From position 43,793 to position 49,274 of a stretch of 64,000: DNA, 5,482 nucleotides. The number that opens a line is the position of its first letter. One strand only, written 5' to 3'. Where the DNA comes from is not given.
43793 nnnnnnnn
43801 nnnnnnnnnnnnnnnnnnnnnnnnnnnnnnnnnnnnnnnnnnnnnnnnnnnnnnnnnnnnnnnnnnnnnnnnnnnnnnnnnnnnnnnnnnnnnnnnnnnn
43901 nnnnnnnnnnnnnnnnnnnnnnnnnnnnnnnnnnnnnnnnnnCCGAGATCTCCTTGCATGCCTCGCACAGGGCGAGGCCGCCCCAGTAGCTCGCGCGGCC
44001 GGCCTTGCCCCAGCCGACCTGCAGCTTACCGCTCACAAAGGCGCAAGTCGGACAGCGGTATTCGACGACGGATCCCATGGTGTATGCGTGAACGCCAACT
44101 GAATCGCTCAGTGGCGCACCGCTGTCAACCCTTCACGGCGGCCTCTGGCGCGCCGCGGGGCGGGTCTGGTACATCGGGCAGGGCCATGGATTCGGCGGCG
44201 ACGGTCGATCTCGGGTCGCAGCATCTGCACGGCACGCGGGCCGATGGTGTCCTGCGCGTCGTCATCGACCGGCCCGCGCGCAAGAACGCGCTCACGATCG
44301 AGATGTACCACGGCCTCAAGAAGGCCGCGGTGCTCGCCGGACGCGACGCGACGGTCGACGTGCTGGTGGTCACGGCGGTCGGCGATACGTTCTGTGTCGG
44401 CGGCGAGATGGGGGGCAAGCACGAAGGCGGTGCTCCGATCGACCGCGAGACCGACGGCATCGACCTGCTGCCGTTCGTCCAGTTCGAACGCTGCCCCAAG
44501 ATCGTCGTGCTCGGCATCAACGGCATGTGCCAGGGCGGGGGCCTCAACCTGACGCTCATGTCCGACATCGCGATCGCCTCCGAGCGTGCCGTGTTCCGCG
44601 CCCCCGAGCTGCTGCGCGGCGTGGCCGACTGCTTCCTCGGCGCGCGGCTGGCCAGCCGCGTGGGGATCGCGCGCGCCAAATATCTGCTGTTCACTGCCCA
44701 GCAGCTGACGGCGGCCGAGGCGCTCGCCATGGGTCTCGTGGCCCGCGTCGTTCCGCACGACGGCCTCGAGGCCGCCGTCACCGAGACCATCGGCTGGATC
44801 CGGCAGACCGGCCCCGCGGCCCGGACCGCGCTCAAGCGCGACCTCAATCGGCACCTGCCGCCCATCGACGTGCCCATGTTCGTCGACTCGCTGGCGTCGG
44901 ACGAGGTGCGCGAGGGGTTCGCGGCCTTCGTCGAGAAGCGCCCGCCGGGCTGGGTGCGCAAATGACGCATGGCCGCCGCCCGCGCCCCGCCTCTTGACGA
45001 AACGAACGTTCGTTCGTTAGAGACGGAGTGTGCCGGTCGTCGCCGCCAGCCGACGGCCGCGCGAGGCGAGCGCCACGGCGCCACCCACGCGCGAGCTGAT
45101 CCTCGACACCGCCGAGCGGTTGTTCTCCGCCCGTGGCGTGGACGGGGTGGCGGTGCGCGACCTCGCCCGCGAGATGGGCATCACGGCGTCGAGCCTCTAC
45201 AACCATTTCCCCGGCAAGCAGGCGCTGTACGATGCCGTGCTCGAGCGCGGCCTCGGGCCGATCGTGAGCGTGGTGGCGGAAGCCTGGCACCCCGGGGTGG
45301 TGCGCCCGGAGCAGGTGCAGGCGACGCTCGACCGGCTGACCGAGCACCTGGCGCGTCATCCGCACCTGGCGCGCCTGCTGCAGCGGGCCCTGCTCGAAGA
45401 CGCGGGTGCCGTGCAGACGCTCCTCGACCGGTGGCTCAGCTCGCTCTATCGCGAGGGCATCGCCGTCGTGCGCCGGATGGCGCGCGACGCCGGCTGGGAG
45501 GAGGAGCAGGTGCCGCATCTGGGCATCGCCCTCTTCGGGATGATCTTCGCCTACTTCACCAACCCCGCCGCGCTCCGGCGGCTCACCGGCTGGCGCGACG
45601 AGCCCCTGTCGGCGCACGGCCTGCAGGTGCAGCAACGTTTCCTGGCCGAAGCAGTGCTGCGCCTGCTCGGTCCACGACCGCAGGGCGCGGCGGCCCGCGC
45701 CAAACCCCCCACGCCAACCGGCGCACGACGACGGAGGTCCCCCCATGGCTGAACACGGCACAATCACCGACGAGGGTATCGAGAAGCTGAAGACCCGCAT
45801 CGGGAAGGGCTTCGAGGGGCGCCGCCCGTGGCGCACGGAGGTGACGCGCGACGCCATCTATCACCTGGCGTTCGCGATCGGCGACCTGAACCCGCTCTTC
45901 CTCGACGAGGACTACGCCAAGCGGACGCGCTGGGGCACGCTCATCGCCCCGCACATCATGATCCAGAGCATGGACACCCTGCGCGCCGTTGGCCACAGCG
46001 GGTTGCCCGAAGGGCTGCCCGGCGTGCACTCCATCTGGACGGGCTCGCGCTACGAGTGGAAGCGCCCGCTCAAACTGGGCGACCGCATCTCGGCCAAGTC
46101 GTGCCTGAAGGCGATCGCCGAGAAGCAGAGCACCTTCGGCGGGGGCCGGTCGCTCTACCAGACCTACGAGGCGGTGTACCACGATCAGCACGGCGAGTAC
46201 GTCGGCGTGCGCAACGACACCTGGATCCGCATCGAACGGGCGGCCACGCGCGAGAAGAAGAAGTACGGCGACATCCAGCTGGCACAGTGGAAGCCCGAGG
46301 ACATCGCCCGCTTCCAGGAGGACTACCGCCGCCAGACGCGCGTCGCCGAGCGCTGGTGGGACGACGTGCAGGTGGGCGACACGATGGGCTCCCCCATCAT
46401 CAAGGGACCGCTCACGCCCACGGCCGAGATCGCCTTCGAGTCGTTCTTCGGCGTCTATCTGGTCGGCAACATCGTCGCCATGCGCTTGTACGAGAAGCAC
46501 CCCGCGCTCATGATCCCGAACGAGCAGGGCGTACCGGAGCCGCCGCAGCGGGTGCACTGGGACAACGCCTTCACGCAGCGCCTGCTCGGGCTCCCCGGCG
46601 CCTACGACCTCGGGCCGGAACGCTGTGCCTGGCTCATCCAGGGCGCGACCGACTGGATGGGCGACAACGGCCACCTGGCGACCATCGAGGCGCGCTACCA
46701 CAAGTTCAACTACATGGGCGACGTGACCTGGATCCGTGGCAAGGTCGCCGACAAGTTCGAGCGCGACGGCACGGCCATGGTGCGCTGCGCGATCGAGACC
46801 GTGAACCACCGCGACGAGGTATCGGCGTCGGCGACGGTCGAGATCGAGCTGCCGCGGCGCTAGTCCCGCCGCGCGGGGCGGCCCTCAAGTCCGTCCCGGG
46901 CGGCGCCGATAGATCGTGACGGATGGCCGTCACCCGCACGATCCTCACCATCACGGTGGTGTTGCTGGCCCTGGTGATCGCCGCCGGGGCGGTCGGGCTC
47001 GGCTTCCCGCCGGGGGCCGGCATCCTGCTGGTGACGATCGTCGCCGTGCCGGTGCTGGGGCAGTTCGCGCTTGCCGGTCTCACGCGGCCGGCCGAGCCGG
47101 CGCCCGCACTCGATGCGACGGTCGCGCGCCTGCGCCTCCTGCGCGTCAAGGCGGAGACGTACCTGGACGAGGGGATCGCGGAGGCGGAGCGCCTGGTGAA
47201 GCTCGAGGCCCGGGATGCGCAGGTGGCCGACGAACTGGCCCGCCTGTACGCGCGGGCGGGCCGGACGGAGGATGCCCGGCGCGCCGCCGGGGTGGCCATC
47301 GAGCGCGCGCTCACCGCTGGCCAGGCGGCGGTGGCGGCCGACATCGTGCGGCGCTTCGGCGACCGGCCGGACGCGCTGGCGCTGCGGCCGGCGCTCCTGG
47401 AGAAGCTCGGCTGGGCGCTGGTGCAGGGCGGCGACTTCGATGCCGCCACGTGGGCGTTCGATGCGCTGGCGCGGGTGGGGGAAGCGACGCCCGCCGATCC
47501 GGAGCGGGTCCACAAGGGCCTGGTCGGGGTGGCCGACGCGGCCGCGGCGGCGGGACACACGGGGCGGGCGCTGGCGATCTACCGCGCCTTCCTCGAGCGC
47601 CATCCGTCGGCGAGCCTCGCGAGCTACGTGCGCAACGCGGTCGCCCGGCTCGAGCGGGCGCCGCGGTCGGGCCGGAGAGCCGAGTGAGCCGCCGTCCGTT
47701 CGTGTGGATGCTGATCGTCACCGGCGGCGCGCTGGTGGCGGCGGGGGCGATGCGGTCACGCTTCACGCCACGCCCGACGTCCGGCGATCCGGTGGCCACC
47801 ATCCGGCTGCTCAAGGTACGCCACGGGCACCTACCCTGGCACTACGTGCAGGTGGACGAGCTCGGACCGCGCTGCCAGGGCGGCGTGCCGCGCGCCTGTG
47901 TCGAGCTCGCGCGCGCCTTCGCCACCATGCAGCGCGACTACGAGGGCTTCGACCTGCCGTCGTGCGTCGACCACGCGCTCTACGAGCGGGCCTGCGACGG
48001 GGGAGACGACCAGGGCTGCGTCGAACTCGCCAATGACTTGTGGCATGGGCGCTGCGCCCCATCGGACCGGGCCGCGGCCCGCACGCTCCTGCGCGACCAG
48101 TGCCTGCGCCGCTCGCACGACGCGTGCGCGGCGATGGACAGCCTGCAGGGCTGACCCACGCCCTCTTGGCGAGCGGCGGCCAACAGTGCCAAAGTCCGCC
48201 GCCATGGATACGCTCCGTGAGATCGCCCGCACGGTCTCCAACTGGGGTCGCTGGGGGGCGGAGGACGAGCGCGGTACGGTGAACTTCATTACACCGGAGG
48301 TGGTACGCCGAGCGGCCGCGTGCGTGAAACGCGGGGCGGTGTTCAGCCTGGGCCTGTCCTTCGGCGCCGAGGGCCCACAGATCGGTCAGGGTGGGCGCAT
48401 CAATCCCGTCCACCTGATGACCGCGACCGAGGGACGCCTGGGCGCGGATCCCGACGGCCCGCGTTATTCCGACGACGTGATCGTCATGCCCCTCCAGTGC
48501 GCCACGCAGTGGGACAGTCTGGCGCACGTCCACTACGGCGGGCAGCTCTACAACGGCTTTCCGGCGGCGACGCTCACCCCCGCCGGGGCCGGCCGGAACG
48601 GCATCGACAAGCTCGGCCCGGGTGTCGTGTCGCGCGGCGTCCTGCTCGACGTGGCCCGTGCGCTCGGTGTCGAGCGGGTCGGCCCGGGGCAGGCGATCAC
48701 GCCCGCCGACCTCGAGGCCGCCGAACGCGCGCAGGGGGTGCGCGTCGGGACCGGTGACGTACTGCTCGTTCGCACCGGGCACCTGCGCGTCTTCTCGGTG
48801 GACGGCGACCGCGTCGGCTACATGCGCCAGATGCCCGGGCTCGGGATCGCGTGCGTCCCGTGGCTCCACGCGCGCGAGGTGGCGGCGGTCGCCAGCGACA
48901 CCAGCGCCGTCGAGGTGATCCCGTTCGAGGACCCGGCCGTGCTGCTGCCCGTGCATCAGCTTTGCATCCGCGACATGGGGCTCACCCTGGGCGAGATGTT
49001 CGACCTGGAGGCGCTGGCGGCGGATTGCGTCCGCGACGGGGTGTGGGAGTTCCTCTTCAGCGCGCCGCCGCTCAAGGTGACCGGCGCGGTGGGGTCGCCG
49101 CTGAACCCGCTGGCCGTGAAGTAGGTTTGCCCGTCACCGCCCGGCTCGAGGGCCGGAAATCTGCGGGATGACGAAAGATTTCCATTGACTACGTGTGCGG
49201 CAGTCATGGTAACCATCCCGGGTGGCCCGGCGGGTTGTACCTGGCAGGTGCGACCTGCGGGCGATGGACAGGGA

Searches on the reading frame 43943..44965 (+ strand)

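Call 9: search_protein_families(library=pfam, proteins=[window:43943-44965:+], max_evalue=0.001)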
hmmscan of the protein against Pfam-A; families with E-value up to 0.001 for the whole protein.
window:43943-44965:+ (340 aa): 2 families
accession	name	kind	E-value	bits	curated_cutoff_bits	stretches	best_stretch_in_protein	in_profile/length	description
PF00378.25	ECH_1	-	1.5e-40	139.6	27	1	100-338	3-249/251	Enoyl-CoA hydratase/isomerase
PF16113.10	ECH_2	-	2e-17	64.1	27.2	1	105-279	3-181/335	Enoyl-CoA hydratase/isomerase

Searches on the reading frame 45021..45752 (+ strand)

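Call 9: search_protein_families(library=pfam, proteins=[window:45021-45752:+], max_evalue=0.001)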
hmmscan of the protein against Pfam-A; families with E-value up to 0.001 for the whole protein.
window:45021-45752:+ (243 aa): 2 families
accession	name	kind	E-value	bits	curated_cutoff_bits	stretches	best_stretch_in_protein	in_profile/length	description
PF00440.29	TetR_N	-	8.8e-16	57.9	24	1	27-73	1-47/47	Bacterial regulatory proteins, tetR family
PF09209.16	CecR_C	-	6.5e-05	23.4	24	1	113-193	19-102/125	HTH-type transcriptional dual regulator CecR, C-terminal domain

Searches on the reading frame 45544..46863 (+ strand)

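Call 9: search_protein_families(library=pfam, proteins=[window:45544-46863:+], max_evalue=0.001)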
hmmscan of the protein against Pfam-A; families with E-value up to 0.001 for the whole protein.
window:45544-46863:+ (439 aa): 1 family
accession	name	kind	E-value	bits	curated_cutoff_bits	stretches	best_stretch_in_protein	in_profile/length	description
PF13452.11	FAS1_DH_region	-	4.6e-20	72.5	22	1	94-220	8-129/132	FAS1-like, dehydratase domain region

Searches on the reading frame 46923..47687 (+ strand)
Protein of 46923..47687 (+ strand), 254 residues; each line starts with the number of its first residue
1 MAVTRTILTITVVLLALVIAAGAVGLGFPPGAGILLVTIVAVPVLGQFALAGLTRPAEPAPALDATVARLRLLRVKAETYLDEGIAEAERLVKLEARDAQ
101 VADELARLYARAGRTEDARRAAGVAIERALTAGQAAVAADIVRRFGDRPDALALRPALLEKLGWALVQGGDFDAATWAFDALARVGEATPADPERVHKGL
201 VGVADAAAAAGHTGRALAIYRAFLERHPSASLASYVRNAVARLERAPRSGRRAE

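Call 9: search_protein_families(library=pfam, proteins=[window:46923-47687:+], max_evalue=0.001)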
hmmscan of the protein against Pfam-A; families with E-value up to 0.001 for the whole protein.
window:46923-47687:+ (254 aa): 2 families
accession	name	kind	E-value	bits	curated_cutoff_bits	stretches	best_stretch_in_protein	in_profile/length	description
PF13428.12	TPR_14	-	5e-05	24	23.5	0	201-233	5-37/44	Tetratricopeptide repeat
PF13174.12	TPR_6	-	0.00015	22.6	26.3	0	204-229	7-32/33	Tetratricopeptide repeat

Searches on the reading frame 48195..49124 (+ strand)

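Call 9: search_protein_families(library=pfam, proteins=[window:48195-49124:+], max_evalue=0.001)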
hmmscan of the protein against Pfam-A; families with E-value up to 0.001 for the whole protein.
window:48195-49124:+ (309 aa): 1 family
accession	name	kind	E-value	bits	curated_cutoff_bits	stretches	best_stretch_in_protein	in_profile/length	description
PF04199.19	Cyclase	-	1.5e-21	77.5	23.1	1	94-240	20-141/142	Putative cyclase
